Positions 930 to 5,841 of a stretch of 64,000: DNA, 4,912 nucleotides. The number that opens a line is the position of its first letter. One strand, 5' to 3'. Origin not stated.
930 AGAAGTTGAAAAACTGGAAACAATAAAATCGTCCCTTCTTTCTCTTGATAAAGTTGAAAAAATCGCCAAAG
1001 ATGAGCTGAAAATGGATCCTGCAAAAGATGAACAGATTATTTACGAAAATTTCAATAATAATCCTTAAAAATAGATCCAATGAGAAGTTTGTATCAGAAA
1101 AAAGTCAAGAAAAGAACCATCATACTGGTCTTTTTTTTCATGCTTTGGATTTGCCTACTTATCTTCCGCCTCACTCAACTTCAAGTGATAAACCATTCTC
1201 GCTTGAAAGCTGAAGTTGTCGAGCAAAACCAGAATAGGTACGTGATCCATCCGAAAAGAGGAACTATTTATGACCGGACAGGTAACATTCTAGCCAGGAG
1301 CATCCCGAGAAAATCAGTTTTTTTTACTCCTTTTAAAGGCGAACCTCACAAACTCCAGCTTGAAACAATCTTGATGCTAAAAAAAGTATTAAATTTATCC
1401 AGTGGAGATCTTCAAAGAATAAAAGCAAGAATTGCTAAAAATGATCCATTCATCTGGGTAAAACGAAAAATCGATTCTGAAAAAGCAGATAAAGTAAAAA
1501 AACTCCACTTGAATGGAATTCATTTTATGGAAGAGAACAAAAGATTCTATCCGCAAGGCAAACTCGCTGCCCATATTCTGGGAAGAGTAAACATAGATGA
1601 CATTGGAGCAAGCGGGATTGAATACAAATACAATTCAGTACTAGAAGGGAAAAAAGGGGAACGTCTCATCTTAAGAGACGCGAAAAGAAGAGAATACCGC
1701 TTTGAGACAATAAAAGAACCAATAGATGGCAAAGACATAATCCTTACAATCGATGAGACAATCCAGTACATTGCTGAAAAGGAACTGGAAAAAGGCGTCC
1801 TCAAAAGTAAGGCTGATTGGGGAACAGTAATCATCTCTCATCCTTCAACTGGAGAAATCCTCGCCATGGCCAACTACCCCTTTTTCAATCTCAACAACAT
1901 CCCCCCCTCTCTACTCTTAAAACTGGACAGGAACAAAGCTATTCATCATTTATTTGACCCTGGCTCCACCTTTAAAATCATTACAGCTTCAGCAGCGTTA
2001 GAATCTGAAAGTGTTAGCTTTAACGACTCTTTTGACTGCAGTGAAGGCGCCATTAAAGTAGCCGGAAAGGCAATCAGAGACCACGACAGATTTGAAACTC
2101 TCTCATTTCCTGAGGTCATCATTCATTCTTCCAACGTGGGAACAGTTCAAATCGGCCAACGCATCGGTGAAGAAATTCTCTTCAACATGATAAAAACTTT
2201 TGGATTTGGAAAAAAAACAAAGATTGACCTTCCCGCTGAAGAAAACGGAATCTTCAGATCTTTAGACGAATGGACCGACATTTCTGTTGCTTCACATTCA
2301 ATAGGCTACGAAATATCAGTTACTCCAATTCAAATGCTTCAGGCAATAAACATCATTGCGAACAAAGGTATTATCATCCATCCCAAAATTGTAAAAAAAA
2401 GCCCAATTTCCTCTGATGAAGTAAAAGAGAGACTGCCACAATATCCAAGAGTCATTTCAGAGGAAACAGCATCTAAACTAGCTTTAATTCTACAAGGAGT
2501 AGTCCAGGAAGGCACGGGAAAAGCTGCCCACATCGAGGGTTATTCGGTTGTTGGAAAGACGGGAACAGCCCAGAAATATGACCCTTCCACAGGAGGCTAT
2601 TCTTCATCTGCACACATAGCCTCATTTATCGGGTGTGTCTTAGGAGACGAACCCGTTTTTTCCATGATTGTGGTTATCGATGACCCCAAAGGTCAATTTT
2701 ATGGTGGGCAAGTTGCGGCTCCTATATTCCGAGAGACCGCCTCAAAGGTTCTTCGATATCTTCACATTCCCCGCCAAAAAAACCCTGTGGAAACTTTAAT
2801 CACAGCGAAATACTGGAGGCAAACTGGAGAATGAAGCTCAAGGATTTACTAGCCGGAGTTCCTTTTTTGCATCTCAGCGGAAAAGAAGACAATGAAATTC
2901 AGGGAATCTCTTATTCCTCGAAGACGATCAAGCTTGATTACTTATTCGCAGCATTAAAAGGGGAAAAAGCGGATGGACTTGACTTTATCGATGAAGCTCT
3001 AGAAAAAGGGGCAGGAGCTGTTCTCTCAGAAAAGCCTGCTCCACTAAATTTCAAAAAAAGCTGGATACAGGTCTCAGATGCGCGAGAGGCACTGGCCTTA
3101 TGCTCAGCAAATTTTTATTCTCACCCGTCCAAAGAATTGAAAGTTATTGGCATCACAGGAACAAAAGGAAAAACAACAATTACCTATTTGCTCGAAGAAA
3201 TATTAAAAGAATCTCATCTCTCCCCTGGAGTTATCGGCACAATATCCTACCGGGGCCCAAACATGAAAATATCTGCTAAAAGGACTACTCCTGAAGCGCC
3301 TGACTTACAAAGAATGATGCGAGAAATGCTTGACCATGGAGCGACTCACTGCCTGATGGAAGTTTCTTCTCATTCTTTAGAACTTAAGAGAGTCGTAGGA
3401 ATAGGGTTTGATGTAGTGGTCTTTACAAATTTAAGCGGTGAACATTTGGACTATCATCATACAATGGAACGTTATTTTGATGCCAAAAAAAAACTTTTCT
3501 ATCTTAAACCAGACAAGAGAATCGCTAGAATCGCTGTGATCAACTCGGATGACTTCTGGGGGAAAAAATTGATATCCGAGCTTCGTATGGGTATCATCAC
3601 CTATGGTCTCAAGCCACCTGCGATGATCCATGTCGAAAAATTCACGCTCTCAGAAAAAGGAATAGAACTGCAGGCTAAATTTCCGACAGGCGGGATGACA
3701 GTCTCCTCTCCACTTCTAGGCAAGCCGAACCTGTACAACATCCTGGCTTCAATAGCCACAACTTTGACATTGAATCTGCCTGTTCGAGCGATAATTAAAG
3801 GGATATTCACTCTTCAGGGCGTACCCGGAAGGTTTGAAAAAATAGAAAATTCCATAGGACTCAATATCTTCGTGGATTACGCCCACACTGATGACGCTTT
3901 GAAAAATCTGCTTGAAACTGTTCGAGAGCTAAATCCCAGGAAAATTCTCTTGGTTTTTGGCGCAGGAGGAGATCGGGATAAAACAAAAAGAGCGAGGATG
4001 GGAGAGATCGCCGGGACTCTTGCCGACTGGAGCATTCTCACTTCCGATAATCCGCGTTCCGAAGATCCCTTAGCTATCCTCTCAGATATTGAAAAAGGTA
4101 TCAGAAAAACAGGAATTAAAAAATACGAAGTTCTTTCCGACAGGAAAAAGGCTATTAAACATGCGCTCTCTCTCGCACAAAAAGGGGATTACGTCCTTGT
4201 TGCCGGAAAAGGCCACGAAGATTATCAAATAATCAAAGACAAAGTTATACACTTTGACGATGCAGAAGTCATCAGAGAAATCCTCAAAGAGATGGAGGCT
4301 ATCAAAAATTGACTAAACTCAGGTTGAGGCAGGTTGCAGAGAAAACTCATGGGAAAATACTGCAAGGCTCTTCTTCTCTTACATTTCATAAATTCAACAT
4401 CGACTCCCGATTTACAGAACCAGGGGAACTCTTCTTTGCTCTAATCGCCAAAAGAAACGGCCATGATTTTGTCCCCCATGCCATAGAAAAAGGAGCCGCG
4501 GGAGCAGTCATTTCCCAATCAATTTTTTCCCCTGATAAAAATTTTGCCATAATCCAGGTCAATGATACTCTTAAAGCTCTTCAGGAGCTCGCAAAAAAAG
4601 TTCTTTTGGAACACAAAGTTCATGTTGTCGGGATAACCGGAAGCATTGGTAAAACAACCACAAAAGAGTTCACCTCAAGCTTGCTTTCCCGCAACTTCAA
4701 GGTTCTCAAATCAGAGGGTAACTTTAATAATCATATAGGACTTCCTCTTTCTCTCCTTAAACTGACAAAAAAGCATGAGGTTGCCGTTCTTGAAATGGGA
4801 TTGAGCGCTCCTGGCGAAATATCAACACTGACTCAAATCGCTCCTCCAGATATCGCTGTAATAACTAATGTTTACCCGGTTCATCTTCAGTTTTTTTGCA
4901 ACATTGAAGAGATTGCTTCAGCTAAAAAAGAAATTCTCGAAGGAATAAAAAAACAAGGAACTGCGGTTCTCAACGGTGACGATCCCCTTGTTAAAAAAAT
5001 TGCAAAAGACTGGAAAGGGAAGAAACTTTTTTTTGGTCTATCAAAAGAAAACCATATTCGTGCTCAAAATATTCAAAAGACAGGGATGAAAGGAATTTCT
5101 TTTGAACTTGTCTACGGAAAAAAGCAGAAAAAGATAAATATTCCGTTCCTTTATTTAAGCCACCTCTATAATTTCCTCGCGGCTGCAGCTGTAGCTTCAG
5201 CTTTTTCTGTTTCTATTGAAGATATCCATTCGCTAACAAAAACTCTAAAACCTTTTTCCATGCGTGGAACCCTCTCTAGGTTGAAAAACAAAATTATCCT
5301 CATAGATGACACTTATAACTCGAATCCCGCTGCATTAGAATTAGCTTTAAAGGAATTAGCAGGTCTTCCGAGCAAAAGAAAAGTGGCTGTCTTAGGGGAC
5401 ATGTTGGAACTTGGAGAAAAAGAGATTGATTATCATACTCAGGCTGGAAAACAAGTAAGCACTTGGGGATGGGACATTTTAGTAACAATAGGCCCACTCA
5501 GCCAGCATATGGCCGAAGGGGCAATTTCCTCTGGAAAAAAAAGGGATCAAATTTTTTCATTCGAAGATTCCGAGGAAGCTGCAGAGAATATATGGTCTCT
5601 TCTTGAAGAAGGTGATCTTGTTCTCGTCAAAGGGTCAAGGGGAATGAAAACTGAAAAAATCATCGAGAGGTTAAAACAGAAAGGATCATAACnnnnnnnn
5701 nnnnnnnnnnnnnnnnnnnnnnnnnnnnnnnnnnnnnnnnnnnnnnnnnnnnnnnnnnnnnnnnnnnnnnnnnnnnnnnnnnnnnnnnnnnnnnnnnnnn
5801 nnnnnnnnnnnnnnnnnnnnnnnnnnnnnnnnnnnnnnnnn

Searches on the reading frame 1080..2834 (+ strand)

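Call 57: search_protein_families(library=ncbifam, proteins=[window:1080-2834:+], max_evalue=1e-20)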
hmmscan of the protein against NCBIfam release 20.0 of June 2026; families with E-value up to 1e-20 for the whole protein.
window:1080-2834:+ (584 aa): 9 families
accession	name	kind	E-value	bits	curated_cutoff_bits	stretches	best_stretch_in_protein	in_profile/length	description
TIGR02214.1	spoVD_pbp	equivalog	1.5e-143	479.4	688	1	14-572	3-569/636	stage V sporulation protein D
TIGR03423.1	pbp2_mrdA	equivalog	9.4e-95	318.4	455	1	12-558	2-591/593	penicillin-binding protein 2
NF053573.1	PBP2_PenA_Neis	exception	1.6e-94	317.5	1105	1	12-563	27-566/572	peptidoglycan D,D-transpeptidase PBP2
NF011685.0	PRK15105.1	subfamily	1.4e-87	294.7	737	1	12-563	23-563/588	peptidoglycan glycosyltransferase FtsI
NF038271.1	strep_PBP2X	exception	5.6e-54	183.5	1050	1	137-550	165-609/750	penicillin-binding protein PBP2X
NF051842.1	PBP4_5_Efaec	equivalog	8e-37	126.9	700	1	57-537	162-649/668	penicillin-binding protein PBP4(5)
NF008061.0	PRK10795.1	equivalog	2e-34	119.2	962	1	11-501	20-553/634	peptidoglycan DD-transpeptidase MrdA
TIGR02074.1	PBP_1a_fam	subfamily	3.9e-29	101.9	508.75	1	216-557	222-532/535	PBP1A family penicillin-binding protein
NF038278.1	strep_PBP2B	exception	3.3e-27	95.2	975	0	173-531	260-650/678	penicillin-binding protein PBP2B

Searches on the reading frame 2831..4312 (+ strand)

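Call 57: search_protein_families(library=ncbifam, proteins=[window:2831-4312:+], max_evalue=1e-20)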
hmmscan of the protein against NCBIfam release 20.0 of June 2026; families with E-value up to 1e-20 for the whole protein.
window:2831-4312:+ (493 aa): 18 families
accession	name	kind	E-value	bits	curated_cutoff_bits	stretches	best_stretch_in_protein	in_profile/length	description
NF001126.0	PRK00139.1-4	equivalog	1.8e-172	574.3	373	1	1-487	1-484/486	UDP-N-acetylmuramoyl-L-alanyl-D-glutamate--2,6-diaminopimelate ligase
TIGR01085.1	murE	subfamily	4.9e-156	520.3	257.3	1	21-485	2-471/472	UDP-N-acetylmuramyl-tripeptide synthetase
NF001124.0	PRK00139.1-2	equivalog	2.1e-149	498.5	476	1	17-490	22-497/500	UDP-N-acetylmuramoyl-L-alanyl-D-glutamate--2,6-diaminopimelate ligase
NF008896.0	PRK11929.1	equivalog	8.4e-144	480.6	1023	1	22-487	28-500/965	bifunctional UDP-N-acetylmuramoyl-L-alanyl-D-glutamate--2,6-diaminopimelate ligase MurE/UDP-N-acetylmuramoyl-tripeptide--D-alanyl-D-alanine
NF001123.0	PRK00139.1-1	equivalog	2.8e-120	402.3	586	1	1-487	2-491/493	UDP-N-acetylmuramoyl-L-alanyl-D-glutamate--2,6-diaminopimelate ligase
NF010628.0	PRK14022.1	equivalog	2.6e-104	349.6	536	1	19-473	31-468/483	UDP-N-acetylmuramoyl-L-alanyl-D-glutamate--L-lysine ligase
NF001130.0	PRK00139.2-4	equivalog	1.3e-72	245.2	715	2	15-223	23-235/516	UDP-N-acetylmuramoyl-L-alanyl-D-glutamate--2,6-diaminopimelate ligase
NF001127.0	PRK00139.2-1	equivalog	9.6e-55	186.2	997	2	23-223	31-235/520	UDP-N-acetylmuramoyl-L-alanyl-D-glutamate--2,6-diaminopimelate ligase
NF001129.0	PRK00139.2-3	equivalog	9.3e-53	179.5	762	1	19-485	37-515/517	UDP-N-acetylmuramoyl-L-alanyl-D-glutamate--2,6-diaminopimelate ligase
NF001131.0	PRK00139.2-5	equivalog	4.3e-51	174.2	1000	1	24-470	37-467/483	UDP-N-acetylmuramoyl-L-alanyl-D-glutamate--2,6-diaminopimelate ligase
TIGR01143.1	murF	subfamily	3e-39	135.1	288.6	0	30-128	3-99/418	UDP-N-acetylmuramoyl-tripeptide--D-alanyl-D-alanine ligase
TIGR02068.2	cya_phycin_syn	equivalog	2.2e-28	98.7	850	1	300-460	684-849/862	cyanophycin synthetase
TIGR01082.1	murC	equivalog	3.4e-28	98.9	335.1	1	194-462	169-440/449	UDP-N-acetylmuramate--L-alanine ligase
NF010623.0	PRK14016.1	subfamily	5.9e-27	94.2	877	1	98-460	475-851/871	cyanophycin synthetase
TIGR01087.1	murD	equivalog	1.2e-25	90.5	211.95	0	166-409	146-378/441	UDP-N-acetylmuramoyl-L-alanine--D-glutamate ligase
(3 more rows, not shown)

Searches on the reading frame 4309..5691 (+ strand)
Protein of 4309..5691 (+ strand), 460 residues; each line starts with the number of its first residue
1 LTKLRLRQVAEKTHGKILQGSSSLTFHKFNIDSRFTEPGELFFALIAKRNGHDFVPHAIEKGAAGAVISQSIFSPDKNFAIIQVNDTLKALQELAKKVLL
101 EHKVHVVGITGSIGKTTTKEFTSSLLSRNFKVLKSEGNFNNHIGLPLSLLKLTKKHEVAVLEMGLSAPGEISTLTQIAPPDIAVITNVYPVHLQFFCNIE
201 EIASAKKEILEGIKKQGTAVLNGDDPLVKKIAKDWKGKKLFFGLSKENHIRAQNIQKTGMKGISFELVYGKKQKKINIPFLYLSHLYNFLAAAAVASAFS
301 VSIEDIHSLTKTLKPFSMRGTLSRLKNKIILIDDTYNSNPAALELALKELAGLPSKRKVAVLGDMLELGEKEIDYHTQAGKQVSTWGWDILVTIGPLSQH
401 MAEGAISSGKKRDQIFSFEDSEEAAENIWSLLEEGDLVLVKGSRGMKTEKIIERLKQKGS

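Call 57: search_protein_families(library=ncbifam, proteins=[window:4309-5691:+], max_evalue=1e-20)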
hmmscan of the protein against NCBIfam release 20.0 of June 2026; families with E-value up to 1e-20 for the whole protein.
window:4309-5691:+ (460 aa): 14 families
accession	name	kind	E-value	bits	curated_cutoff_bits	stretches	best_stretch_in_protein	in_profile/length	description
TIGR01143.1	murF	subfamily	5.4e-124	414.3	288.6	1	31-455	1-418/418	UDP-N-acetylmuramoyl-tripeptide--D-alanyl-D-alanine ligase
NF008896.0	PRK11929.1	equivalog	2.4e-118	396.4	1023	1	16-456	517-957/965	bifunctional UDP-N-acetylmuramoyl-L-alanyl-D-glutamate--2,6-diaminopimelate ligase MurE/UDP-N-acetylmuramoyl-tripeptide--D-alanyl-D-alanine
NF010693.0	PRK14093.1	equivalog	6.2e-77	259.3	544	1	18-457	20-466/479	UDP-N-acetylmuramoylalanyl-D-glutamyl-2,6-diaminopimelate--D-alanyl-D-alanine ligase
NF008041.0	PRK10773.1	equivalog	9.9e-77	258.6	551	1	1-459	1-451/453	UDP-N-acetylmuramoyl-tripeptide--D-alanyl-D-alanine ligase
NF008897.0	PRK11930.1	equivalog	2.2e-75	254.2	804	1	4-458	3-456/822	bifunctional UDP-N-acetylmuramoyl-tripeptide:D-alanyl-D-alanine ligase/alanine racemase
NF001126.0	PRK00139.1-4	equivalog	1.7e-40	139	373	1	181-452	195-465/486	UDP-N-acetylmuramoyl-L-alanyl-D-glutamate--2,6-diaminopimelate ligase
TIGR01085.1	murE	subfamily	6.5e-31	107.7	257.3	0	181-452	179-454/472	UDP-N-acetylmuramyl-tripeptide synthetase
NF001124.0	PRK00139.1-2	equivalog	6.6e-29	101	476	1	18-363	20-384/500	UDP-N-acetylmuramoyl-L-alanyl-D-glutamate--2,6-diaminopimelate ligase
TIGR01087.1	murD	equivalog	1.7e-25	90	211.95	1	98-439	98-414/441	UDP-N-acetylmuramoyl-L-alanine--D-glutamate ligase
NF053645.1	pMurC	equivalog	1.8e-24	86.3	560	0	67-249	66-250/492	pseudomurein biosynthesis peptide ligase pMurC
NF001123.0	PRK00139.1-1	equivalog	8.3e-23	80.8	586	1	21-352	15-372/493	UDP-N-acetylmuramoyl-L-alanyl-D-glutamate--2,6-diaminopimelate ligase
TIGR02068.2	cya_phycin_syn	equivalog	5.2e-21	74.4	850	0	180-454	565-860/862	cyanophycin synthetase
NF010623.0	PRK14016.1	subfamily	7.6e-21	74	877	0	181-458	567-866/871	cyanophycin synthetase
TIGR01082.1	murC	equivalog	8.4e-21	74.5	335.1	0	92-351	94-338/449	UDP-N-acetylmuramate--L-alanine ligase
